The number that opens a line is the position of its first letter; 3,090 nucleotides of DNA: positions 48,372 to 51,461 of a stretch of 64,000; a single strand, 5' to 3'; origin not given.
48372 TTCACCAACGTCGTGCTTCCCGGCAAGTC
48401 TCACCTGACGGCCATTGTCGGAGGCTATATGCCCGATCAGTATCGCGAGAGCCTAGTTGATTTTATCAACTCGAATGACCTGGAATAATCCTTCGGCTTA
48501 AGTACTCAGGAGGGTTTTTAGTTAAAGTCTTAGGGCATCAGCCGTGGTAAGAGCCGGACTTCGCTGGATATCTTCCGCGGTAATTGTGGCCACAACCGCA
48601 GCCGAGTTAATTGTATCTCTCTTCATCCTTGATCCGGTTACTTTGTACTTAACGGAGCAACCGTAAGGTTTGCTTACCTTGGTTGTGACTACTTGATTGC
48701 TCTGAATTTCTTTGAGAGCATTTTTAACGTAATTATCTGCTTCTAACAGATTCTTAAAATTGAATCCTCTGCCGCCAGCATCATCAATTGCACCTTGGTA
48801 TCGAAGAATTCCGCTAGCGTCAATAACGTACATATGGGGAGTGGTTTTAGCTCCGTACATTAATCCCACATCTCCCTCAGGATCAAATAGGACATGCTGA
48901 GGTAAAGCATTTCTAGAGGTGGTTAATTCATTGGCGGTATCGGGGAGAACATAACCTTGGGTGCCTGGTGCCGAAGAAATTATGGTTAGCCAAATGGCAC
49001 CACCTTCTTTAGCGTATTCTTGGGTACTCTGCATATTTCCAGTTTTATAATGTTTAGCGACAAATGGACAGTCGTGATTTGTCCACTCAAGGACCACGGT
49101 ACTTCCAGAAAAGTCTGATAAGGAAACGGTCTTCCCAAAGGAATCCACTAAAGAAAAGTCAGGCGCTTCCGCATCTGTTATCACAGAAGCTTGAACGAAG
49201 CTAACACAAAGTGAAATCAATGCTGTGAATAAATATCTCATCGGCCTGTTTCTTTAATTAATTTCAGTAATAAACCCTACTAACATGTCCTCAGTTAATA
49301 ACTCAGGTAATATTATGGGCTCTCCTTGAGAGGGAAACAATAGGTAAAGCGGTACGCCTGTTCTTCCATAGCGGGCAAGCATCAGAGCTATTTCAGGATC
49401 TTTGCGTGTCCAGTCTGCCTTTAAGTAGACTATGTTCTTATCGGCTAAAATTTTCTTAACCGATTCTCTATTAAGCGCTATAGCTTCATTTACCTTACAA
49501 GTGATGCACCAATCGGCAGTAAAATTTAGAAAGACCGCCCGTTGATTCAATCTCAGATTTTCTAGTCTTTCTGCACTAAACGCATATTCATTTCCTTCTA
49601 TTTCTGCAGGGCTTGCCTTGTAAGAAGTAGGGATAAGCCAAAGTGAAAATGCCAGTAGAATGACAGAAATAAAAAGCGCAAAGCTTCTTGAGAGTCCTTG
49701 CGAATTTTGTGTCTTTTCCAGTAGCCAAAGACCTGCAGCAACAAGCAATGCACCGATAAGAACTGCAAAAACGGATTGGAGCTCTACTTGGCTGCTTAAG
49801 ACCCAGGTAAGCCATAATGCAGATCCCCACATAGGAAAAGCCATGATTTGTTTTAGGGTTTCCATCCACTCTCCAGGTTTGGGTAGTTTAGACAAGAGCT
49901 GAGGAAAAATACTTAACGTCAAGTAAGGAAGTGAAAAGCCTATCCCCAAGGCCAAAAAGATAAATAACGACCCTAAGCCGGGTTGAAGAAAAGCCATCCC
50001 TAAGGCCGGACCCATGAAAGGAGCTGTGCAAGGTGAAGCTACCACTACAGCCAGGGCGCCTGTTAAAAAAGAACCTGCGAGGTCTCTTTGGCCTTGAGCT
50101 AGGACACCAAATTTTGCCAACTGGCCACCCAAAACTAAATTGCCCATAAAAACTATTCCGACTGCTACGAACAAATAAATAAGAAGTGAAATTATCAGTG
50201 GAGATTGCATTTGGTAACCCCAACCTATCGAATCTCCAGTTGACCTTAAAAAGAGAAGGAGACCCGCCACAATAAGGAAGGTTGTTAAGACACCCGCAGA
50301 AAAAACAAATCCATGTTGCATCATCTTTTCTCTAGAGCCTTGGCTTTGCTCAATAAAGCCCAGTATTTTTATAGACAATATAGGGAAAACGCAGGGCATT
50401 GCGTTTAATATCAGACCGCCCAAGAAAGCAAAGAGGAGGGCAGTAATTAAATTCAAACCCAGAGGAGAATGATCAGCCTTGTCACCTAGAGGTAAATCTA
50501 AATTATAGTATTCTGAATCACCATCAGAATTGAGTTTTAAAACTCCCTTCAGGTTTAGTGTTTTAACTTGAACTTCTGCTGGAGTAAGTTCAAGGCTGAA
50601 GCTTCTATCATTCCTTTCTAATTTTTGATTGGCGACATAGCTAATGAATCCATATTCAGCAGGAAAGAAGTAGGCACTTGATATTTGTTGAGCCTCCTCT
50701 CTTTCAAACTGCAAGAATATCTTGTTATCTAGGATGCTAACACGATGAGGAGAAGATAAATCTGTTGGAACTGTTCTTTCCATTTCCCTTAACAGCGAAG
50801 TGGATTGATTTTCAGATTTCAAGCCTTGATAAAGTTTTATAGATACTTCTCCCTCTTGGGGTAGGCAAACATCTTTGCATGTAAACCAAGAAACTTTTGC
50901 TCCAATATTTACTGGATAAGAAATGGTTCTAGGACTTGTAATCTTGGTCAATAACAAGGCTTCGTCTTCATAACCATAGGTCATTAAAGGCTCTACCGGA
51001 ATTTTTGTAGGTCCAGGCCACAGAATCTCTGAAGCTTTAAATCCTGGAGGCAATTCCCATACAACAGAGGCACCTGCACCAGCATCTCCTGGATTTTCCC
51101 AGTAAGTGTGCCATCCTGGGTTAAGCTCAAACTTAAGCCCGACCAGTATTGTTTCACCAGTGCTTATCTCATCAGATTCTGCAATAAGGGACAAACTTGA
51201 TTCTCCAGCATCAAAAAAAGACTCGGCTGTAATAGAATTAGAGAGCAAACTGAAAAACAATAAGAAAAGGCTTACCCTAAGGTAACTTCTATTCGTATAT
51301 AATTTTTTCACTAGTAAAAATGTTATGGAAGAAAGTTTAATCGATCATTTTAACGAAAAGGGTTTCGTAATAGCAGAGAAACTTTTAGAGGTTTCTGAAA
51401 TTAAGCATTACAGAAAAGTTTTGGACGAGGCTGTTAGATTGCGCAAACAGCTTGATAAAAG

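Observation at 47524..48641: ~1.1 kb G+C-rich insertion whose end is translated as a TonB-receptor-plug-like tail on a thioredoxin-like gene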

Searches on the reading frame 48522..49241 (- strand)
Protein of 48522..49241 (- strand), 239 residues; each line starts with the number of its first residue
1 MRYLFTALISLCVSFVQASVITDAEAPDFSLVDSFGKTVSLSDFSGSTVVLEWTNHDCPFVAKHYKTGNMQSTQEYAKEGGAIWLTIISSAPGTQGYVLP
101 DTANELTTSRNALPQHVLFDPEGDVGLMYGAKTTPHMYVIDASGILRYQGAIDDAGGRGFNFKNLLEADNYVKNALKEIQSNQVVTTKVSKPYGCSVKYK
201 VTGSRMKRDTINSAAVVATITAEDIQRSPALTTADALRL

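Call 4: search_protein_families(library=pfam, proteins=[window:48522-49241:-], max_evalue=1)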
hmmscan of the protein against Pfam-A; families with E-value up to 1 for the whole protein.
window:48522-49241:- (239 aa): 4 families
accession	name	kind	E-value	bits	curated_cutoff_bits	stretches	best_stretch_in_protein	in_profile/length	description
PF00578.27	AhpC-TSA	-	1.2e-12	48.3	26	1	24-148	3-123/124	AhpC/TSA family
PF08534.16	Redoxin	-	1.9e-10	41.2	26.6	1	24-153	4-135/148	Redoxin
PF02630.20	SCO1-SenC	-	0.018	15.4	22.8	1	27-86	2-61/134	SCO1/SenC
PF13098.12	Thioredoxin_2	-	0.028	15.2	27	1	47-153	6-96/104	Thioredoxin-like domain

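Call 23: list_cluster_members(proteins=[P0001, P0002, P0004, window:48522-49241:-])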
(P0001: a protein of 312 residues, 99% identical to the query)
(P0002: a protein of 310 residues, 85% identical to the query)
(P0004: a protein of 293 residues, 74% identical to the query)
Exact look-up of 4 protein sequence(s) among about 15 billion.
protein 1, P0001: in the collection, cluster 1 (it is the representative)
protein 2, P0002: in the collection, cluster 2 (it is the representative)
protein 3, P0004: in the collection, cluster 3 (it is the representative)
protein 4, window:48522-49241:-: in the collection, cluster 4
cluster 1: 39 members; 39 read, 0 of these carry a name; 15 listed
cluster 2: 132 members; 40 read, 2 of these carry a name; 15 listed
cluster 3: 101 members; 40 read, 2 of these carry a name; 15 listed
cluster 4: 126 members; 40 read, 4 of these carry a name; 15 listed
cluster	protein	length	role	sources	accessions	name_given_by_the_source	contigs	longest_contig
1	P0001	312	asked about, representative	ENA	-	-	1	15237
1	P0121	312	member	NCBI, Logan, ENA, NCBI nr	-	-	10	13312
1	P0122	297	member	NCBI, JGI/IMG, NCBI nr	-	-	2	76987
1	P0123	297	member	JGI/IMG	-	-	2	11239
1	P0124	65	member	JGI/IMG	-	-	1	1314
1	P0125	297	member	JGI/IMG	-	-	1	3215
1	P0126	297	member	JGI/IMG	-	-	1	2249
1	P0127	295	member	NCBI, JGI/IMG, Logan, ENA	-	-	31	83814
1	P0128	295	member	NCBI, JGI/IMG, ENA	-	-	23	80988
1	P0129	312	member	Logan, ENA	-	-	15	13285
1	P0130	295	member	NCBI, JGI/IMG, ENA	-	-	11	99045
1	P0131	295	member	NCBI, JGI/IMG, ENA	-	-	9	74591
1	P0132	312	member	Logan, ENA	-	-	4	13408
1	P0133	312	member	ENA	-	-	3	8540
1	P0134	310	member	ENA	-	-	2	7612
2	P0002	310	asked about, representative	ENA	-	-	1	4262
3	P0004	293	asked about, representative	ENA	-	-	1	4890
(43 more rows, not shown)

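Call 49: search_protein_families(library=ncbifam, proteins=[window:48522-49241:-], max_evalue=0.01)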
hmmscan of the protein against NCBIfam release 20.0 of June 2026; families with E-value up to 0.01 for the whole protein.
window:48522-49241:- (239 aa): 5 families
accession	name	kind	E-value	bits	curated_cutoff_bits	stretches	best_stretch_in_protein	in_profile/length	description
TIGR00385.1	dsbE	subfamily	0.00011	21.9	123.15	1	116-151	120-155/173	DsbE family thiol:disulfide interchange protein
NF011941.0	PRK15412.1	equivalog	0.0022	17.5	359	1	117-153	126-162/185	thiol:disulfide interchange protein DsbE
NF002854.0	PRK03147.1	subfamily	0.0026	17.7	170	1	20-145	36-151/176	thiol-disulfide oxidoreductase ResA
TIGR02540.1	gpx7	equivalog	0.0048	16.7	207.3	1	28-105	4-76/153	putative glutathione peroxidase Gpx7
NF038285.1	deiodinase_rel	hypoth_equivalog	0.0097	15.4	250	0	22-66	178-225/347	deiodinase family protein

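Call 52: find_homologous_proteins(query=window:48522-49241:-, max_evalue=1e-20)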
Query window:48522-49241:- (239 aa): 7849 proteins with E <= 1e-20 among 8000 candidates; the best 120 are listed.
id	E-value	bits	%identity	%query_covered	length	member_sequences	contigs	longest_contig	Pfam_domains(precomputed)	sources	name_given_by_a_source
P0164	4.5e-153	525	99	100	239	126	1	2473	PF08534.17,PF00578.28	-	-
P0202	2.5e-114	399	87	84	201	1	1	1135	PF08534.17,PF00578.28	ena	-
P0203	7.1e-114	397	88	84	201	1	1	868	PF08534.17,PF00578.28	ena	-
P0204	1.8e-113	396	87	84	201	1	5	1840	PF08534.17,PF00578.28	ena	-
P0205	2.4e-113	395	87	84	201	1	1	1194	PF08534.17,PF00578.28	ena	-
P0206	6.4e-113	394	87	84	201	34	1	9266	PF08534.17,PF00578.28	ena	-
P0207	8.9e-113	393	87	84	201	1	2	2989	PF08534.17,PF00578.28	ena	-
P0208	9.9e-113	393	86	84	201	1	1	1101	PF08534.17,PF00578.28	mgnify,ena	mgnify:FL=1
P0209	1.9e-112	392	86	84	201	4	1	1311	PF08534.17,PF00578.28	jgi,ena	-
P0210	3.5e-112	392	88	84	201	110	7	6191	PF08534.17,PF00578.28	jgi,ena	-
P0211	1.1e-109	383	87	84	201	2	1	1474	PF08534.17,PF00578.28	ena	-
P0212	2.8e-108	379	84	84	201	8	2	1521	PF08534.17,PF00578.28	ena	-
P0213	1.9e-106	373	84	84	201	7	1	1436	PF08534.17,PF00578.28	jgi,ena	-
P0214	1.2e-103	364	88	76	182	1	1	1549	PF08534.17,PF00578.28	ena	-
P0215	1.1e-102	360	79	84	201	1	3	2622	PF08534.17,PF00578.28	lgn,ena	-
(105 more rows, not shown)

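Call 61: predict_structure(alignment_id=A1)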
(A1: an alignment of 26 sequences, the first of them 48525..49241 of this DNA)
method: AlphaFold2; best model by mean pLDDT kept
length: 239 residues; sequences in the alignment: 26
mean_pLDDT: 75.5   pTM: 0.72
mean pLDDT of the five models: 75.5, 73.1, 66.7, 63.0, 60.8
residues with pLDDT >= 90: 80; 70-90: 89; 50-70: 26; < 50: 44
segments of 3 or more residues with pLDDT < 50: 13-17, 202-239
pLDDT, mean of each block of 10 residues (from residue 1): 56 50 94 94 97 83 87 92 89 68 84 88 86 88 95 69 83 94 92 76 35 31 38 38
secondary structure, 60 per line:
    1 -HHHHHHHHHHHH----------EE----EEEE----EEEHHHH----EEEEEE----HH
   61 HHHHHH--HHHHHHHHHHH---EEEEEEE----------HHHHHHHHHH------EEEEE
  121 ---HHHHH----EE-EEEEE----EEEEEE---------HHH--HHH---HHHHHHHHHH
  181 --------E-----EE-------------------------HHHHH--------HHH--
elements in order: H2-13 E30-33 E38-40 H41-44 E49-54 H59-66 H69-79 E83-89 H100-109 E116-120 H124-128 E136-140 E145-150 H171-180 H222-226

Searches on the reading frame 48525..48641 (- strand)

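Call 4: search_protein_families(library=pfam, proteins=[window:48525-48641:-], max_evalue=1)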
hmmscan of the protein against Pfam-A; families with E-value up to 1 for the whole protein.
seq(39 aa): 1 family
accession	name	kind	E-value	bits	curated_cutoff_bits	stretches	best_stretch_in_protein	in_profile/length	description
PF07715.20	Plug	-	0.012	16.5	23.9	1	12-38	4-30/107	TonB-dependent Receptor Plug Domain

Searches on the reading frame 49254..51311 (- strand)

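Call 4: search_protein_families(library=pfam, proteins=[window:49254-51311:-], max_evalue=1)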
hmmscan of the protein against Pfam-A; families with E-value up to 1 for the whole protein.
window:49254-51311:- (685 aa): 7 families
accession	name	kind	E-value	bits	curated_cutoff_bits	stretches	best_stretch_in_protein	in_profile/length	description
PF11412.14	DsbD_N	-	3.6e-19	69.4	25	1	51-156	16-114/119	Thiol:disulfide interchange protein DsbD, N-terminal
PF13899.12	Thioredoxin_7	-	1.1e-17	64.3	27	1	577-660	4-82/83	Thioredoxin-like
PF02683.22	DsbD_TM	-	1.2e-13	51.4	27.1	1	291-502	3-215/219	Cytochrome C biogenesis protein transmembrane domain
PF13098.12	Thioredoxin_2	-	0.0043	17.8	27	1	589-662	4-85/104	Thioredoxin-like domain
PF00085.26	Thioredoxin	-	0.014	15.8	23.5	1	588-666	16-86/103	Thioredoxin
PF03190.21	Thioredox_DsbH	-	0.13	12.6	27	1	576-644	23-89/163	Protein of unknown function, DUF255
PF06570.16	DUF1129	-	0.25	11.4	29.1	0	451-535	118-202/207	Protein of unknown function (DUF1129)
